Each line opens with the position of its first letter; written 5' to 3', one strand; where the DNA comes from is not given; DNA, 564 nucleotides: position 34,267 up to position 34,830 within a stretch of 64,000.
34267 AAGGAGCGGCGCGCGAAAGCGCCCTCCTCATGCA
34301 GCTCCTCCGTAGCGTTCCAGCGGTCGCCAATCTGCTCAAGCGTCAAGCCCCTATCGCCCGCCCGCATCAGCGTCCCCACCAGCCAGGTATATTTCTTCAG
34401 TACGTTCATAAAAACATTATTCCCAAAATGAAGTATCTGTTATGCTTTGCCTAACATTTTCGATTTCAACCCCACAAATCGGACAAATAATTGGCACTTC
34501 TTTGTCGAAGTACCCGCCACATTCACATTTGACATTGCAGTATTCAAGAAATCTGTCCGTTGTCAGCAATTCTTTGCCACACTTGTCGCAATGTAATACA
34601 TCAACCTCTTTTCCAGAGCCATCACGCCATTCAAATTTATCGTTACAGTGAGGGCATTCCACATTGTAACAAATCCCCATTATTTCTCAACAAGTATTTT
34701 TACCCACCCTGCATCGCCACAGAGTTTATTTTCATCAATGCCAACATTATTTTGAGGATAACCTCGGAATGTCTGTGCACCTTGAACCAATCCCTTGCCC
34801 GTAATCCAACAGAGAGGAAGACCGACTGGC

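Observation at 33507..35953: Compact WYL-linked four-gene operon with a nuclease-fold protein, a double zinc ribbon and an unknown protein: candidate uncharacterised defence/stress module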

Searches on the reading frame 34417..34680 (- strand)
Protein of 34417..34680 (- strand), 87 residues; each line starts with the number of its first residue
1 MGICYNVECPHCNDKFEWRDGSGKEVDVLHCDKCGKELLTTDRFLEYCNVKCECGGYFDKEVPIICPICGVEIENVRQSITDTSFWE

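Call 3: search_protein_families(library=pfam, proteins=[window:34417-34680:-], max_evalue=1)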
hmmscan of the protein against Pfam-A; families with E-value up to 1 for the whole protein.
window:34417-34680:- (87 aa): 32 families (the best 25 are shown)
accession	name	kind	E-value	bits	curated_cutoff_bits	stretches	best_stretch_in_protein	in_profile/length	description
PF14690.11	Zn_ribbon_ISL3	-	0.00031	21.5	25.5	1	8-37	4-32/47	zinc-finger of transposase IS204/IS1001/IS1096/IS1165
PF08274.17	Zn_Ribbon_YjdM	-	0.0017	18.8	30.8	1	9-37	5-28/30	PhnA Zinc-Ribbon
PF07191.17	Zn_ribbon_6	-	0.0018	18.7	25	1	9-77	3-43/67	Double zinc ribbon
PF18439.7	zf_UBZ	-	0.0019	18.3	25.6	1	31-43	5-17/32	Ubiquitin-Binding Zinc Finger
PF09723.15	Zn_ribbon_8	-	0.0058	17.1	34.4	1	8-37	7-35/41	Zinc ribbon domain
PF12760.12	Zn_ribbon_IS1595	-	0.006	17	25.4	1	7-36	19-45/46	Transposase zinc-ribbon domain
PF03884.20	YacG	-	0.0064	16.6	25.5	1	7-20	1-14/52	DNA gyrase inhibitor YacG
PF12773.13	DZR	-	0.0084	16.7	27.3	1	9-49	15-45/45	Double zinc ribbon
PF13453.11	Zn_ribbon_TFIIB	-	0.011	15.6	22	1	9-35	2-26/41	Transcription factor zinc-finger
PF24460.1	DUF7575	-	0.012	15.4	28.5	1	27-48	2-20/28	Domain of unknown function (DUF7575)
PF19335.5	HMBD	-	0.013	15.9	23.6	0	8-16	17-25/28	Heavy metal binding domain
PF13248.11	Zn_ribbon_3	-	0.013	15.4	27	1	25-38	13-26/26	zinc-ribbon domain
PF21344.3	Zn_ribbon_LysW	-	0.02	15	27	1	7-38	1-31/46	Alpha-aminoadipate carrier protein LysW-like, globular domain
PF22747.2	Zn_ribbon_DUF2089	-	0.023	15.2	27.6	0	66-74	1-23/32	DUF2089 zinc ribbon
PF17032.10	Zn_ribbon_15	-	0.027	15.7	28.9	1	6-48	37-72/73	zinc-ribbon family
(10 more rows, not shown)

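Call 4: search_protein_families(library=padloc, proteins=[window:34417-34680:-], max_evalue=1)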
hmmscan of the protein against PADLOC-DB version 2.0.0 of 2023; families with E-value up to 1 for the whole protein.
window:34417-34680:- (87 aa): 3 families
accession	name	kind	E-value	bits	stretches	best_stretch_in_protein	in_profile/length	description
PDLC04447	PDC-M14A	-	0.0085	14.5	1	5-35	18-50/152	-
PDLC00035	DruE3|DruE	-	0.048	9.3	1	43-86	1373-1414/1460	SNF2 family N-terminal domain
PDLC01230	Cas12a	-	0.16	8.1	1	8-35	880-901/934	CAS-V-A; effector__SPE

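Call 5: search_protein_families(library=ncbifam, proteins=[window:34417-34680:-], max_evalue=1)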
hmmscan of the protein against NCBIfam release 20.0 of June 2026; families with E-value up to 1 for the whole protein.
window:34417-34680:- (87 aa): 14 families
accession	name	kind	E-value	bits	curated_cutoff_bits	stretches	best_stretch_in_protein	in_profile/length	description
TIGR04104.1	cxxc_20_cxxc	subfamily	0.00038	20.8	45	1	8-43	2-40/93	TIGR04104 family putative zinc finger protein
NF001638.0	PRK00418.1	equivalog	0.0029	17.4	83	1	5-22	6-23/65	DNA gyrase inhibitor YacG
TIGR01206.1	lysW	equivalog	0.011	15.6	53.2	0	64-76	23-35/54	lysine biosynthesis protein LysW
NF041259.1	mono_DmmA_fam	domain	0.012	15.9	60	1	6-44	51-86/101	dimethylamine monooxygenase subunit DmmA family protein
TIGR03831.1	YgiT_finger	domain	0.014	15.7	20.2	1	24-40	28-44/46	YgiT-type zinc finger protein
NF033497.1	rubre_like_arch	subfamily_domain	0.014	15.1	32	0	65-79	18-32/34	rubrerythrin-like domain-containing protein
NF041067.1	DpdJ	equivalog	0.02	12.5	800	1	3-38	275-313/1482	protein DpdJ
TIGR02605.1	CxxC_CxxC_SSSS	subfamily_domain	0.066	13.3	31.3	1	5-37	4-35/52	FmdB family zinc ribbon protein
NF038384.1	zinc_YnfU_fam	subfamily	0.14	11.7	36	1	6-36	16-46/52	YnfU family zinc-binding protein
TIGR00686.1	phnA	hypoth_equivalog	0.18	12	80.2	0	8-37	4-28/109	zinc ribbon domain-containing protein YjdM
TIGR03655.1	anti_R_Lar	subfamily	0.36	11.2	39.6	1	8-37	3-37/55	Lar family restriction alleviation protein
NF001646.0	PRK00420.1-3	equivalog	0.59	10.4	117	1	37-74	11-47/117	hypothetical protein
NF047912.1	ECs_2282_CxxC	subfamily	0.67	9.9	37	1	6-38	2-37/60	ECs_2282 family putative zinc-binding protein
NF001645.0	PRK00420.1-2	equivalog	0.78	9.8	162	0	53-77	29-54/106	hypothetical protein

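Call 9: search_protein_families(library=phrogs, proteins=[window:34417-34680:-], max_evalue=0.1)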
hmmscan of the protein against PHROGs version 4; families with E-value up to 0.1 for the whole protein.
window:34417-34680:- (87 aa): 9 families
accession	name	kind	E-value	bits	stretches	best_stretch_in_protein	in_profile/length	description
phrog_5602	-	unknown function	0.0004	21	1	24-75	14-54/60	-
phrog_4152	-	unknown function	0.0011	20.2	1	2-51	74-122/138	-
phrog_6422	-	moron, auxiliary metabolic gene and host takeover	0.0025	19.2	1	7-38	8-40/120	Lar-like restriction alleviation protein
phrog_28451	-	unknown function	0.0038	18.2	1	8-41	18-50/67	-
phrog_1271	-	DNA, RNA and nucleotide metabolism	0.019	15.4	1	29-77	117-169/361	HNH endonuclease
phrog_9188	-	unknown function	0.022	15.9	1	5-38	37-64/70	-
phrog_10714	-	unknown function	0.027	15.7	0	44-78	69-104/109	-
phrog_9700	-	unknown function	0.067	13.1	1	6-73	6-64/483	-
phrog_17873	-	unknown function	0.077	14.4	0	61-80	11-30/69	-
